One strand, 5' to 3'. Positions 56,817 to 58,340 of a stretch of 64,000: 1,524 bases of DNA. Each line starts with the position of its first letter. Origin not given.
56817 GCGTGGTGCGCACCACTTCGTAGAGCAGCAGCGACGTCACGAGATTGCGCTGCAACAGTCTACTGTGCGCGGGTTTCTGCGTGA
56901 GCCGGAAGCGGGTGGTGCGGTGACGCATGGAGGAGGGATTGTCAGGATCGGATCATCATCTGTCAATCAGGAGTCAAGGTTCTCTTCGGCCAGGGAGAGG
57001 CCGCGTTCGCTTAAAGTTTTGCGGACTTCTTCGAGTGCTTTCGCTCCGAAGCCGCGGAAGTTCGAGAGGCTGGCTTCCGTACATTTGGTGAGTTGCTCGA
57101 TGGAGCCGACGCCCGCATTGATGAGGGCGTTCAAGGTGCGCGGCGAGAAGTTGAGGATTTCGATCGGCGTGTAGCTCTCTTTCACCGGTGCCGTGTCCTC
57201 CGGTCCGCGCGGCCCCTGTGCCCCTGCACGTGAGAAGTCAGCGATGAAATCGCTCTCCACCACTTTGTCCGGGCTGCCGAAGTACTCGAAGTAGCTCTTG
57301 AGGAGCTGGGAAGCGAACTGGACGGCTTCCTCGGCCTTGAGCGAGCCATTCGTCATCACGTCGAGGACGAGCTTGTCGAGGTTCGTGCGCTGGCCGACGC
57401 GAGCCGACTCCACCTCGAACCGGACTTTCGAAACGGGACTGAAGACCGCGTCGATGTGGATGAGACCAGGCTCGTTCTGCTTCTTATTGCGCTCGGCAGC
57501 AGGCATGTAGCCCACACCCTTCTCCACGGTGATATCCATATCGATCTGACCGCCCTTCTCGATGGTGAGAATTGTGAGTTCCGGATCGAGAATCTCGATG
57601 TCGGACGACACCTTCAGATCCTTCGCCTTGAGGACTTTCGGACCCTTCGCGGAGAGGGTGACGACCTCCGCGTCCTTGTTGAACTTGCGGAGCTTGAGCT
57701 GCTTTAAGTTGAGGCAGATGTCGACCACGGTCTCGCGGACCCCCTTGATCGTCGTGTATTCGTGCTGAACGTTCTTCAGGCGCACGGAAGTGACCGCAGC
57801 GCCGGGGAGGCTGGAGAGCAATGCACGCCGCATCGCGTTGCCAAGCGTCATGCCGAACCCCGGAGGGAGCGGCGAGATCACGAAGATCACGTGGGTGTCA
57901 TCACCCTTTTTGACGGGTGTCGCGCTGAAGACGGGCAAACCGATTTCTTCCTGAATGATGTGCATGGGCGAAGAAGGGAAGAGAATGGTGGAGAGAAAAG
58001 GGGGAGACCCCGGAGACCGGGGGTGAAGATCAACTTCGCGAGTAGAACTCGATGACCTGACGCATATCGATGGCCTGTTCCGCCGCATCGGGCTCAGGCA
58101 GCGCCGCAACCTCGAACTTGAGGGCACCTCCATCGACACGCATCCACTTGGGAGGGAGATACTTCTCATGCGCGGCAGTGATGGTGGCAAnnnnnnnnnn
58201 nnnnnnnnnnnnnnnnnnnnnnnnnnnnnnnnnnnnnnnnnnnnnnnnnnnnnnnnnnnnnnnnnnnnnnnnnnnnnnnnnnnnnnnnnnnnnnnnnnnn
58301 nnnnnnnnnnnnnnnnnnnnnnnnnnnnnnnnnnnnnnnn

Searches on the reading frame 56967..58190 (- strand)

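Call 38: search_protein_families(library=pfam, proteins=[window:56967-58190:-], max_evalue=0.001)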
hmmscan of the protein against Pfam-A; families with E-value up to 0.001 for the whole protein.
window:56967-58190:- (407 aa): 3 families
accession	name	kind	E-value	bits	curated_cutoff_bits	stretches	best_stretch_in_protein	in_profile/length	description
PF01000.31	RNA_pol_A_bac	-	1.2e-31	109.8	33.9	1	136-251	1-119/119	RNA polymerase Rpb3/RpoA insert domain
PF01193.29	RNA_pol_L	-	2.3e-18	66.1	24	1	107-300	2-73/74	RNA polymerase Rpb3/Rpb11 dimerisation domain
PF03118.21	RNA_pol_A_CTD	-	9.5e-14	51.3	23.8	1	337-395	9-67/67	Bacterial RNA polymerase, alpha chain C terminal domain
